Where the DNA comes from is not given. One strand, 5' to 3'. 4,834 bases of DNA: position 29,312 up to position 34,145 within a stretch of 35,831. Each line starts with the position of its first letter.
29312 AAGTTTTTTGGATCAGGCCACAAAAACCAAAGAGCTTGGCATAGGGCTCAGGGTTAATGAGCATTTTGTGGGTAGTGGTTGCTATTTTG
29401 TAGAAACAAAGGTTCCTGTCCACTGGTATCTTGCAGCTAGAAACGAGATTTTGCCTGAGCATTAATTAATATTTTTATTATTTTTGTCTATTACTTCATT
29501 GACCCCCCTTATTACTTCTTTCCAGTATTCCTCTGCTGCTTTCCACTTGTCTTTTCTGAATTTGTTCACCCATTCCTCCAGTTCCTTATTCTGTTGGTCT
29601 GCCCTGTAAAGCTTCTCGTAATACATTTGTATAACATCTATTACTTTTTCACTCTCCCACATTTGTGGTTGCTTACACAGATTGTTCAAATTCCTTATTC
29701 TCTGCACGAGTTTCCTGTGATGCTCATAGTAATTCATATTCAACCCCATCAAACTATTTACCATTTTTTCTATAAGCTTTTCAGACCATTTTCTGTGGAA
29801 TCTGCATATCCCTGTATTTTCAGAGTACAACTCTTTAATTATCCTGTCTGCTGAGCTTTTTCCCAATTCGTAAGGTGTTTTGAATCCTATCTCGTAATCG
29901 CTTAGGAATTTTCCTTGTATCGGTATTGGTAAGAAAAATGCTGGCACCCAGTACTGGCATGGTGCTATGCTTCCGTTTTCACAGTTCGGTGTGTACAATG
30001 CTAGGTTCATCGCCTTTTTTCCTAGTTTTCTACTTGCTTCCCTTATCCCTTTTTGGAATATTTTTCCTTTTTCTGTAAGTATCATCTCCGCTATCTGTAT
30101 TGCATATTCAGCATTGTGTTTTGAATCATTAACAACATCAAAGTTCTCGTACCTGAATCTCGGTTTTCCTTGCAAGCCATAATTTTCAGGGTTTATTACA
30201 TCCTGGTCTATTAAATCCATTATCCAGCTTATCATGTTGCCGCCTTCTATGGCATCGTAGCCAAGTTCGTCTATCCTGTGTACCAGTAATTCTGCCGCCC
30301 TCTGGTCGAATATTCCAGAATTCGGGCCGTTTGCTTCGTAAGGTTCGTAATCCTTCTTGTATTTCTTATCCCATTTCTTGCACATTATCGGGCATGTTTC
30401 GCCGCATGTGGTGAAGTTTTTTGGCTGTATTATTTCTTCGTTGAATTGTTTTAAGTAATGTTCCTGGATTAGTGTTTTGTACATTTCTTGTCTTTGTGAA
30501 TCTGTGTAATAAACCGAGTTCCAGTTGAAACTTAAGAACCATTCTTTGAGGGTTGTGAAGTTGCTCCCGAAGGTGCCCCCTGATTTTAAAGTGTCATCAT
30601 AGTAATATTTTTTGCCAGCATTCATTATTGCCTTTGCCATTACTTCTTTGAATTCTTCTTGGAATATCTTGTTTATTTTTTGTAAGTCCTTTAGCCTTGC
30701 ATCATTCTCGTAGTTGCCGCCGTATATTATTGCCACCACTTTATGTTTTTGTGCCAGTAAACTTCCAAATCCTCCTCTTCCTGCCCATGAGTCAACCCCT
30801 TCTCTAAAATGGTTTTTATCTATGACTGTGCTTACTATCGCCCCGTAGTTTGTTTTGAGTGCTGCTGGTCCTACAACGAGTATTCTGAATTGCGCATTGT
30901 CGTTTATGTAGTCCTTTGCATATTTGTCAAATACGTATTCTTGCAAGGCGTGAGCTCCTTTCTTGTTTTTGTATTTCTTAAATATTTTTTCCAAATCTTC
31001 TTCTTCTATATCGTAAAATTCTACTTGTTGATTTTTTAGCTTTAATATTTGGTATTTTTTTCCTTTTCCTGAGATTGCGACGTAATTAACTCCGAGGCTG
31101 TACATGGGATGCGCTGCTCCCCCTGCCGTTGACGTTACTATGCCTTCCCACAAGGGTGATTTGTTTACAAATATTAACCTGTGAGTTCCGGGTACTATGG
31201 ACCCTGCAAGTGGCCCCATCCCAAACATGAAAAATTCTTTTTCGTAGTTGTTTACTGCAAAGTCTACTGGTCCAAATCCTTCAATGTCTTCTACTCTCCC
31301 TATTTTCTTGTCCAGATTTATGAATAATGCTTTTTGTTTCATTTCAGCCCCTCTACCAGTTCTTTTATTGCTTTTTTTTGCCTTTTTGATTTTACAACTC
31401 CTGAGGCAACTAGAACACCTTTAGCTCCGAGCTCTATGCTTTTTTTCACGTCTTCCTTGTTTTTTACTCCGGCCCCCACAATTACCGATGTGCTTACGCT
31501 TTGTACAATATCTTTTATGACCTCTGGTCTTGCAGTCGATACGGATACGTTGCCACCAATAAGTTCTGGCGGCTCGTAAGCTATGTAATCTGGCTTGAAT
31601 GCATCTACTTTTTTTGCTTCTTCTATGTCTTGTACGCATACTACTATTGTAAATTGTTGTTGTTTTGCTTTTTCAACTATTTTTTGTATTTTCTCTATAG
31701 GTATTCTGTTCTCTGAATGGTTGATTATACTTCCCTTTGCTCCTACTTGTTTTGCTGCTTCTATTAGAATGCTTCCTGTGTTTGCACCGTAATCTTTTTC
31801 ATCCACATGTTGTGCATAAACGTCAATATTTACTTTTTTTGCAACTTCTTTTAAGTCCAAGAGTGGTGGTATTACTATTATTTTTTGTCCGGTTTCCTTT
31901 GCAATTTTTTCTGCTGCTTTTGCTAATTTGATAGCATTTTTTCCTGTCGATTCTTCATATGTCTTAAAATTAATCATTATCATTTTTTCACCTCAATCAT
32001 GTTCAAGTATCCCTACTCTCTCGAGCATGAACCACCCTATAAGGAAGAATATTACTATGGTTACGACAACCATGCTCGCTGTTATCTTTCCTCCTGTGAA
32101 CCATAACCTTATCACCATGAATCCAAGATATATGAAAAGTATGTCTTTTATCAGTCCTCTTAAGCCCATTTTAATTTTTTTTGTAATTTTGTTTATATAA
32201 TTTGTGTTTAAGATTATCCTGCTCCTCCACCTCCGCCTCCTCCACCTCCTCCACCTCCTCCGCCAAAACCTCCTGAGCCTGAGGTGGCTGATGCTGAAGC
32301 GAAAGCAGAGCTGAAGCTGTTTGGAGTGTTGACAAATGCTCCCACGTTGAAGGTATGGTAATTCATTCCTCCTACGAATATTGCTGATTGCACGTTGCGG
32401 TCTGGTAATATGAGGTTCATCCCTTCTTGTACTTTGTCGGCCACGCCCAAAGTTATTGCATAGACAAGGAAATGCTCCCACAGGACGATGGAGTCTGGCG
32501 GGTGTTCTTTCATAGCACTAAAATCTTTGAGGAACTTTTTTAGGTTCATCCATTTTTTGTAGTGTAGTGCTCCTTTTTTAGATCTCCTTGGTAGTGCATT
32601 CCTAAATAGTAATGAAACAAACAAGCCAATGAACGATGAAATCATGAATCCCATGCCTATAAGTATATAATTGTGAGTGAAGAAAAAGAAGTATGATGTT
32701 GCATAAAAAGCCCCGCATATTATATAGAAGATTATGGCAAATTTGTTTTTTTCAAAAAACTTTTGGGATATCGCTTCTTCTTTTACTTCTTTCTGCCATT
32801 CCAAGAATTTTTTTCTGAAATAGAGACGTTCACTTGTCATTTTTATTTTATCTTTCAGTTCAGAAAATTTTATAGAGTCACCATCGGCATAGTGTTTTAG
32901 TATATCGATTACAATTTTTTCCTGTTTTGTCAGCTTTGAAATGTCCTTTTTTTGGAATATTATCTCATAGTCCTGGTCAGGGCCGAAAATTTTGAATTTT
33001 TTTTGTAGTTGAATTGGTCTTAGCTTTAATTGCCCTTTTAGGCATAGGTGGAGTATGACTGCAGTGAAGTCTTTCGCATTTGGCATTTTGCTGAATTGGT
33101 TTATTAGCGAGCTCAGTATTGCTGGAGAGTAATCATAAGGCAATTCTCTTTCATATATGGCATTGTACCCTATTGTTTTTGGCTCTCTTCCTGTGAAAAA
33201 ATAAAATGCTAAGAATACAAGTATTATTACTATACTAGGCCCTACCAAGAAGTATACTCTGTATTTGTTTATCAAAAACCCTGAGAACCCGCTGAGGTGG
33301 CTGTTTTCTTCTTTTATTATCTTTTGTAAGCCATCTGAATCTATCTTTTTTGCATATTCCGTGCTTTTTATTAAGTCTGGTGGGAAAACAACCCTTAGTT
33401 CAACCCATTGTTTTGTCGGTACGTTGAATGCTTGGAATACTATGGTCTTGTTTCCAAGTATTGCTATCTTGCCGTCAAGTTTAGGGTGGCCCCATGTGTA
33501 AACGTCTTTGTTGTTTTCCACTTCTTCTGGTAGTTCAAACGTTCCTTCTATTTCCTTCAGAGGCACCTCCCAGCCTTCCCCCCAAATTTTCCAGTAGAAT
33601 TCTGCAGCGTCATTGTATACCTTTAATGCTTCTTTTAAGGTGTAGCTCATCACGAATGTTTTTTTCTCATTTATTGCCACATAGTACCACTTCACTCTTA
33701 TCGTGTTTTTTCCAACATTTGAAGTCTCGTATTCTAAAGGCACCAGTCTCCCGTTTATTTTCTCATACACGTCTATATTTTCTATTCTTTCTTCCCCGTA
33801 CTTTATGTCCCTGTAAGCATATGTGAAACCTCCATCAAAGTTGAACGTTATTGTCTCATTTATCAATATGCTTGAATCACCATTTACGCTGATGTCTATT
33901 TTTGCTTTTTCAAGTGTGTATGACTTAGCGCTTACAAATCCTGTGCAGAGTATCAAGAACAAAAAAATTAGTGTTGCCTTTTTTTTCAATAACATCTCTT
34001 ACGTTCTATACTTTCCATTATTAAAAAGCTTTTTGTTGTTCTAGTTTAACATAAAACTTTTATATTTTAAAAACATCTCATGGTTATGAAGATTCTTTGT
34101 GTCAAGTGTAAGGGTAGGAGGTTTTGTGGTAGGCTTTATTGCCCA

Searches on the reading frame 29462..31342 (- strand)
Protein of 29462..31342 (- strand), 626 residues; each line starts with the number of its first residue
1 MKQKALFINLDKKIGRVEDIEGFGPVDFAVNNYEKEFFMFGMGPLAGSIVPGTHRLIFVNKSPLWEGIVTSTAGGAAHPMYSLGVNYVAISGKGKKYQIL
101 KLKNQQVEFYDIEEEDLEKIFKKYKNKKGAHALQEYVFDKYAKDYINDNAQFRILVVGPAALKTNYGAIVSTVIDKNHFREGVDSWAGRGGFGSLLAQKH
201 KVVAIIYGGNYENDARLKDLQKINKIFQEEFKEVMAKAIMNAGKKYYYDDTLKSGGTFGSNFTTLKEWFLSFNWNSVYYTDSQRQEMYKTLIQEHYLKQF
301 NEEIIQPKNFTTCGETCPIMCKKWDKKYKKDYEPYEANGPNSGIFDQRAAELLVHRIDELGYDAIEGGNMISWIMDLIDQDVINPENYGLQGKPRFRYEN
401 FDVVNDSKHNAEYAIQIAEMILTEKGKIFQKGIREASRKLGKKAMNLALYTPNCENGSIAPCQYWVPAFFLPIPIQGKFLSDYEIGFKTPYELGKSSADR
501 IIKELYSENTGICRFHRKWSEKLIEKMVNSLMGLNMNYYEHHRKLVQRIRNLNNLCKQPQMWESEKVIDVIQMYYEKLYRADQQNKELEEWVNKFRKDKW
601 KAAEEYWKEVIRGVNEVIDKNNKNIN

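Call 15: search_protein_families(library=pfam, proteins=[window:29462-31342:-], max_evalue=0.001)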
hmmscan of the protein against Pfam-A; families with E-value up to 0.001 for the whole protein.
window:29462-31342:- (626 aa): 2 families
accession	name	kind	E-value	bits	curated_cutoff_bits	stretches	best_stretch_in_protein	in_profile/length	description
PF02730.20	AFOR_N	-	1.8e-22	80.5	29.8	1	37-209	53-198/199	Aldehyde ferredoxin oxidoreductase, N-terminal domain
PF01314.23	AFOR_C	-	1.1e-17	64.7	27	1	279-557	42-323/385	Aldehyde ferredoxin oxidoreductase, domains 2 & 3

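Call 64: search_protein_families(library=ncbifam, proteins=[window:29462-31342:-], max_evalue=0.001)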
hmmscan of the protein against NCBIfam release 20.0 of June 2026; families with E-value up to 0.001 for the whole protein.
window:29462-31342:- (626 aa): 1 family
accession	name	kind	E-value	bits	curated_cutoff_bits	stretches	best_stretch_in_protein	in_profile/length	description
NF040818.1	GAPOR_Arch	equivalog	3.4e-130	435.4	1300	1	30-618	45-648/654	glyceraldehyde-3-phosphate:ferredoxin oxidoreductase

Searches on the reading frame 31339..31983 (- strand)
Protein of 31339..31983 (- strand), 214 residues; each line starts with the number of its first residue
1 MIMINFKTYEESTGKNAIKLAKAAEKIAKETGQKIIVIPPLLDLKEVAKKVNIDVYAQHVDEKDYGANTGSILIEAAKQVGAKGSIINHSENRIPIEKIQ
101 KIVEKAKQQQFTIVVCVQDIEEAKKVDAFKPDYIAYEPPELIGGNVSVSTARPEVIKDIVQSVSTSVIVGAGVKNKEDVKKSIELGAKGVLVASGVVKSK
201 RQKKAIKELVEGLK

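Call 15: search_protein_families(library=pfam, proteins=[window:31339-31983:-], max_evalue=0.001)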
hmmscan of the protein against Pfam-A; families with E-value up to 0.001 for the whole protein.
window:31339-31983:- (214 aa): 5 families
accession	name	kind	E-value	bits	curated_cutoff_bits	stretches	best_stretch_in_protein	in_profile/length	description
PF00121.24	TIM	-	6.9e-40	137.5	20.1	1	1-206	2-242/245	Triosephosphate isomerase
PF00218.27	IGPS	-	9.8e-07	28.7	27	1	44-209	101-254/254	Indole-3-glycerol phosphate synthase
PF05690.20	ThiG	-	1.4e-06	28.3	23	1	142-201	155-212/247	Thiazole biosynthesis protein ThiG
PF00977.27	His_biosynth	-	3.8e-06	26.9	23.6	1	152-202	61-111/228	Histidine biosynthesis protein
PF03060.21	NMO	-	0.0006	19.7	28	1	100-196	126-225/331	Nitronate monooxygenase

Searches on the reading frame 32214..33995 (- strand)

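Call 15: search_protein_families(library=pfam, proteins=[window:32214-33995:-], max_evalue=0.001)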
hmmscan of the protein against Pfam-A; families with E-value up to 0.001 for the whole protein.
window:32214-33995:- (593 aa): 2 families
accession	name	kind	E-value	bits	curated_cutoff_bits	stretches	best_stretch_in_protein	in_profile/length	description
PF20990.2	DUF2207_C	-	2.1e-53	182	33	1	279-524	2-245/247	Predicted membrane protein (DUF2207) C-terminal domain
PF09972.14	DUF2207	-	1.9e-32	113.3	24.4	1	28-204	2-172/172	Predicted membrane protein (DUF2207) N-terminal domain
